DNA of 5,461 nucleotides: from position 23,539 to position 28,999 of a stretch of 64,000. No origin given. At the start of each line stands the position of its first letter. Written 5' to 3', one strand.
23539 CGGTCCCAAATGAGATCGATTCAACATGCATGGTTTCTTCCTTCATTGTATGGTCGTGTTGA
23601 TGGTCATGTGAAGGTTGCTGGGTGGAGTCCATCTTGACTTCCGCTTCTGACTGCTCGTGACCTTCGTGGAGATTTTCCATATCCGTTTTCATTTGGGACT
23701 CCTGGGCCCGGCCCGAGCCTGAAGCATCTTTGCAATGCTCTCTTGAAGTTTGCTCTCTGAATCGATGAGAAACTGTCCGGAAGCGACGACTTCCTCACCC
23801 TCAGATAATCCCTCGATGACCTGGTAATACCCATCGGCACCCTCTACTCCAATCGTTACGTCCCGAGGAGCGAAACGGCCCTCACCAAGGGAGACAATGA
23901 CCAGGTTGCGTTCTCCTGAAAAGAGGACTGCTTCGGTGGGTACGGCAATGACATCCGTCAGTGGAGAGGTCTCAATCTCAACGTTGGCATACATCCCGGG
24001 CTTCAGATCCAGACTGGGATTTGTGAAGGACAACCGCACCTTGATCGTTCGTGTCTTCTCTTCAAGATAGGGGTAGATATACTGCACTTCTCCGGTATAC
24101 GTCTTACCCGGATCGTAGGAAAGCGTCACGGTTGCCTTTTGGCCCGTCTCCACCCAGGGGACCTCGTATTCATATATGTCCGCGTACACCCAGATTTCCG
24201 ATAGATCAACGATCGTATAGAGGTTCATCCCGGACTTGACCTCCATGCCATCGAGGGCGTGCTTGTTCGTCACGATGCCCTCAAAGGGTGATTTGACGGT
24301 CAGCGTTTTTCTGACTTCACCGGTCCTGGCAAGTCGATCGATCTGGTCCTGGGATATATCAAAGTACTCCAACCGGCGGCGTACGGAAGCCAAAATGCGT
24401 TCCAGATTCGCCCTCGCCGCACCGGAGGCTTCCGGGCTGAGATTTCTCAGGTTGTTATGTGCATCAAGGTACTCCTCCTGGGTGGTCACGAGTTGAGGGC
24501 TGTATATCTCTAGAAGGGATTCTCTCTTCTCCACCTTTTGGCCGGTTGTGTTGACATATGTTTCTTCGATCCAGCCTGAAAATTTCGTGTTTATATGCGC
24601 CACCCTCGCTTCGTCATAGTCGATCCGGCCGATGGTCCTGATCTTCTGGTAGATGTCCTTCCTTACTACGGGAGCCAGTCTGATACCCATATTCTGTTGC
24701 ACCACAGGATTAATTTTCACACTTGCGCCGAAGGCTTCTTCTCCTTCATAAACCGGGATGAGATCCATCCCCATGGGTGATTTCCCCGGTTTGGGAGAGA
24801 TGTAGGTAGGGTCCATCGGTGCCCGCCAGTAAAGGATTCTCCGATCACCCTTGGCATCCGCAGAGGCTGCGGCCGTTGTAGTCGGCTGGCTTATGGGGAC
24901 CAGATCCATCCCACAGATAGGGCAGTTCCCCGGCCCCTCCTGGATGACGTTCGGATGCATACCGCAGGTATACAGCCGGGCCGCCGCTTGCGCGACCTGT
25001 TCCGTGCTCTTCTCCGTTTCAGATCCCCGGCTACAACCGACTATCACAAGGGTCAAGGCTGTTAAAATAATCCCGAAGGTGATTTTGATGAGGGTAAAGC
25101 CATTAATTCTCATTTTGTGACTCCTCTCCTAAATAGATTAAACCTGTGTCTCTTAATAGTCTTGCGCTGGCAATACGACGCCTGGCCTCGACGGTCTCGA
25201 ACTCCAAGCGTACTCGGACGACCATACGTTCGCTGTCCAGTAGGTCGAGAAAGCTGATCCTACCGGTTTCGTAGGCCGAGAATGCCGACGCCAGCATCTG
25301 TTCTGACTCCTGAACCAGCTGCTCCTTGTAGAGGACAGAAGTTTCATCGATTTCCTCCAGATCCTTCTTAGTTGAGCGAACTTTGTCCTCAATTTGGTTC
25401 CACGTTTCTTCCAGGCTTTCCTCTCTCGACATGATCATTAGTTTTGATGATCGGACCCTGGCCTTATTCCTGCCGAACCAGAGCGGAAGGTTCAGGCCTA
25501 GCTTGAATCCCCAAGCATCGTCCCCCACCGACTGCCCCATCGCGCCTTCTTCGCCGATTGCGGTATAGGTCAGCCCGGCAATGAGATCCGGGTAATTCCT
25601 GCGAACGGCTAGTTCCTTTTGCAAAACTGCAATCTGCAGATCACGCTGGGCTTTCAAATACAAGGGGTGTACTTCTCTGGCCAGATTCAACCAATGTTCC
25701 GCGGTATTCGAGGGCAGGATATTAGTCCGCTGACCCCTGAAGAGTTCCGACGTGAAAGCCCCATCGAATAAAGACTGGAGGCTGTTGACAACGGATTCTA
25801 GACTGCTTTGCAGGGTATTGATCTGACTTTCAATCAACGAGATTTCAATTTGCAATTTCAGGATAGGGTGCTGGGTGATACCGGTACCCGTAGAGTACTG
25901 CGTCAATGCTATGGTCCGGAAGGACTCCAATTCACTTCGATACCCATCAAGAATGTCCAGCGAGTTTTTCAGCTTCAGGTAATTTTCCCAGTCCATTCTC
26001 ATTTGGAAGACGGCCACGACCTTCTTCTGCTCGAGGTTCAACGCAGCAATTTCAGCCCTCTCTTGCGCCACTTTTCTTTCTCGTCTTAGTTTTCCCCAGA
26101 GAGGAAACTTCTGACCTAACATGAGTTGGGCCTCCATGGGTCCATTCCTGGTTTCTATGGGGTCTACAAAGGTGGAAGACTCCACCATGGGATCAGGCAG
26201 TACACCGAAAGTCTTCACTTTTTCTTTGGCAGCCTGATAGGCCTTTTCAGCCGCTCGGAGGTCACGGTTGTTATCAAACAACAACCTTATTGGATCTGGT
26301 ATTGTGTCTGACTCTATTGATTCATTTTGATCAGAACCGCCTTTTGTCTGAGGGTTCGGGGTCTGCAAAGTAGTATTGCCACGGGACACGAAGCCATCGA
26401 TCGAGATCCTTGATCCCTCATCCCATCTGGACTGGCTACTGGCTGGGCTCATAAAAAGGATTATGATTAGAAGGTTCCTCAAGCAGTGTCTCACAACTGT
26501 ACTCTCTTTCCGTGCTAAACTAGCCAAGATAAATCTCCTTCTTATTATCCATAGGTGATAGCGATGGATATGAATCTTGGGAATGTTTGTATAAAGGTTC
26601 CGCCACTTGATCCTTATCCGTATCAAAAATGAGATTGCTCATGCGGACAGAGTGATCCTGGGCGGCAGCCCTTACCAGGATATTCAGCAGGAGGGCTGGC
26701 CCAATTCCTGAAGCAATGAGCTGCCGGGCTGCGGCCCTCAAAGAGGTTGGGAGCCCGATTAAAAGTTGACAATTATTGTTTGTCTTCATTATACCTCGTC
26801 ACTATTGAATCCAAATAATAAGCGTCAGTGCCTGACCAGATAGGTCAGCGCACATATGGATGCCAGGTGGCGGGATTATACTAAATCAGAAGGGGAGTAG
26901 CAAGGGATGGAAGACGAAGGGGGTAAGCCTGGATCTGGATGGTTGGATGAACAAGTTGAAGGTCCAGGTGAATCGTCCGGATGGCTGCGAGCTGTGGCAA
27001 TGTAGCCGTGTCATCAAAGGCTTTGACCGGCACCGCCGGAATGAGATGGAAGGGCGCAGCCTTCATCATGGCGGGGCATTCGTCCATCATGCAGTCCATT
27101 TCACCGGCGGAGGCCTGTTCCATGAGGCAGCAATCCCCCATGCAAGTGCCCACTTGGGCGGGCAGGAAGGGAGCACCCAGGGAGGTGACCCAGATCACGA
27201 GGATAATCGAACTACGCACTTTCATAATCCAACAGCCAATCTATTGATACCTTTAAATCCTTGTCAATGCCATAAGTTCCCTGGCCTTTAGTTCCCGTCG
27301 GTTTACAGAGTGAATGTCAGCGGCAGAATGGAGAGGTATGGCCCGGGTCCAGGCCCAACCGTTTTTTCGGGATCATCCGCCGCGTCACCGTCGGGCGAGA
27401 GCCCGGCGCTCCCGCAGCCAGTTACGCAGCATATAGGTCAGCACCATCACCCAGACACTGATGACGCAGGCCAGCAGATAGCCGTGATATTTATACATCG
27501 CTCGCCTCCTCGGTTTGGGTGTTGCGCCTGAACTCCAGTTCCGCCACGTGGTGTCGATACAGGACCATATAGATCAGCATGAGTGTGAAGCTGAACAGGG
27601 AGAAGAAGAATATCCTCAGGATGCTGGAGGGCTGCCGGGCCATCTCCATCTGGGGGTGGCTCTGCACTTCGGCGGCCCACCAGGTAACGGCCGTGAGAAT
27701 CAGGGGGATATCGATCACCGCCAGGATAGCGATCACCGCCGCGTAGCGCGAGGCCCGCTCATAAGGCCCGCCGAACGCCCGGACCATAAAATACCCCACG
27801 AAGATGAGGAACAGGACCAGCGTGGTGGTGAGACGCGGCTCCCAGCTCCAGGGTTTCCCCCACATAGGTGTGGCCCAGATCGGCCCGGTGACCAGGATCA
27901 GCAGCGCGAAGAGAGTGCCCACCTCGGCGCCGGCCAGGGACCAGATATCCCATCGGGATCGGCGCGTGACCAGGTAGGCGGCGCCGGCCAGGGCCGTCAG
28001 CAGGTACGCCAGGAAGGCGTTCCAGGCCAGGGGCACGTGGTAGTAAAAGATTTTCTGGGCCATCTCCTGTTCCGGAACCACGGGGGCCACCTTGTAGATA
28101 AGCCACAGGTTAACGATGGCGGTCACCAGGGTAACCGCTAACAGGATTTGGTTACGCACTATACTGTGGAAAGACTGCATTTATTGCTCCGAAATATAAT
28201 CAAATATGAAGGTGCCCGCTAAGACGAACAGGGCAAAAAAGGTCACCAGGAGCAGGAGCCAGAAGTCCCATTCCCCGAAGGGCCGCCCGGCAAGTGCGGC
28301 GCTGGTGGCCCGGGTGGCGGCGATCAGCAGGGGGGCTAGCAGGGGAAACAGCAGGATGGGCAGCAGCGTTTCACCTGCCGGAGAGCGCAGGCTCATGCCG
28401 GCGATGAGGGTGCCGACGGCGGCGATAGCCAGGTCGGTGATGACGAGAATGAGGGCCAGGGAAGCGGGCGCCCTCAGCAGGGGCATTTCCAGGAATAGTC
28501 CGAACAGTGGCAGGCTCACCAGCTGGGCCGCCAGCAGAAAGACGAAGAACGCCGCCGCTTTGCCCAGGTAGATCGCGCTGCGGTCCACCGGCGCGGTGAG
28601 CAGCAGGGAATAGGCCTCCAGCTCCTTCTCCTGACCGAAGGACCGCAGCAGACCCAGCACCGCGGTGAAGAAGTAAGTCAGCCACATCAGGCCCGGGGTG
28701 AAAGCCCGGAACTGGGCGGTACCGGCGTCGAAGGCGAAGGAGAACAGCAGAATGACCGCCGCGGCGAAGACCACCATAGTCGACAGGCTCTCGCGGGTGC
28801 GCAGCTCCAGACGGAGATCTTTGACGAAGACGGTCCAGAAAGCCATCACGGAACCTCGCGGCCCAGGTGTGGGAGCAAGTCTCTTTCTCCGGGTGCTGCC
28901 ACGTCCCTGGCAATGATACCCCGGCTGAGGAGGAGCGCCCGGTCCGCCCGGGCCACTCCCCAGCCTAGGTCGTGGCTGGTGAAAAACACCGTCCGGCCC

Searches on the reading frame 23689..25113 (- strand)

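Call 57: search_protein_families(library=pfam, proteins=[window:23689-25113:-], max_evalue=0.00001)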
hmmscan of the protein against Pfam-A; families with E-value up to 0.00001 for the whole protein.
window:23689-25113:- (474 aa): 3 families
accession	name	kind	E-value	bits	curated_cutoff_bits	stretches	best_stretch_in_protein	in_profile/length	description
PF16576.10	HlyD_D23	-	5.6e-79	264.8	30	1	155-376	3-214/214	Barrel-sandwich domain of CusB or HlyD membrane-fusion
PF13437.12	HlyD_3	-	2.2e-21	77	22.2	1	272-373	1-106/106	HlyD family secretion protein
PF19335.5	HMBD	-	8.4e-19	67.7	23.6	2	48-73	2-27/28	Heavy metal binding domain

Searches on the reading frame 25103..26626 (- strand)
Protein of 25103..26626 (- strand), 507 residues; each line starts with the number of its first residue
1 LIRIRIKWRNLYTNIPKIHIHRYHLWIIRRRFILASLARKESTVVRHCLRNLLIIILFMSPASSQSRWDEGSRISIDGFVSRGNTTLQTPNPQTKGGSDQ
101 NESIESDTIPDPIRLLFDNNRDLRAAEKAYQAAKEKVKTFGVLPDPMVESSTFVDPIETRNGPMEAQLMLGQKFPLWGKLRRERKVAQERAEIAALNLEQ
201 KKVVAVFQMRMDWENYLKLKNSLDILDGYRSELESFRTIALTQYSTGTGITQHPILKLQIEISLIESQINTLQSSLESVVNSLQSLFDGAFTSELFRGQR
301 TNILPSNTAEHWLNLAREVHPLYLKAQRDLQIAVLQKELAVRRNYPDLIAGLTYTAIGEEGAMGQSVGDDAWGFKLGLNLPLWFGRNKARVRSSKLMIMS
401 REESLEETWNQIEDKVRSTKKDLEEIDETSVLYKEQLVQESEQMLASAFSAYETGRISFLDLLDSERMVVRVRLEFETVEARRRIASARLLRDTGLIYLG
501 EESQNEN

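Call 57: search_protein_families(library=pfam, proteins=[window:25103-26626:-], max_evalue=0.00001)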
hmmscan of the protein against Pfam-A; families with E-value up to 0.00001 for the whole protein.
window:25103-26626:- (507 aa): 1 family
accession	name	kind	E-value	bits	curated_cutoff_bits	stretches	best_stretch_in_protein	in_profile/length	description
PF02321.23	OEP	-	8.6e-38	130.5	22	2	310-495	2-187/187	Outer membrane efflux protein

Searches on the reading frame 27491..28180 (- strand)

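Call 57: search_protein_families(library=pfam, proteins=[window:27491-28180:-], max_evalue=0.00001)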
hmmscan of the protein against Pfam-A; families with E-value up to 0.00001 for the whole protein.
window:27491-28180:- (229 aa): 1 family
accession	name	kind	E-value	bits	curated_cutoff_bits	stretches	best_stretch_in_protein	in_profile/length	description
PF01578.25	Cytochrom_C_asm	-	2.3e-22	80.1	29.9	1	8-169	34-208/212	Cytochrome C assembly protein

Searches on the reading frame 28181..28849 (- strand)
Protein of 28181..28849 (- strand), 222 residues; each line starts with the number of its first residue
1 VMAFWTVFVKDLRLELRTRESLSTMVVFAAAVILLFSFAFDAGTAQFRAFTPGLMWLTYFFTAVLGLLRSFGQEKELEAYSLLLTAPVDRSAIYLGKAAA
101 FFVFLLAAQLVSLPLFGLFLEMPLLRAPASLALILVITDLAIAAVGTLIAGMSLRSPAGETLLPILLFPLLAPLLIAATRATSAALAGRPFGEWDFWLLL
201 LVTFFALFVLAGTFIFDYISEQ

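Call 57: search_protein_families(library=pfam, proteins=[window:28181-28849:-], max_evalue=0.00001)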
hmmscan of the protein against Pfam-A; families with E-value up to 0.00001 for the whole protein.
window:28181-28849:- (222 aa): 1 family
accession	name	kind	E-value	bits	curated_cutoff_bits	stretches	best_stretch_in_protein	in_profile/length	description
PF03379.19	CcmB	-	3.4e-28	99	24.9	1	4-214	1-207/215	CcmB protein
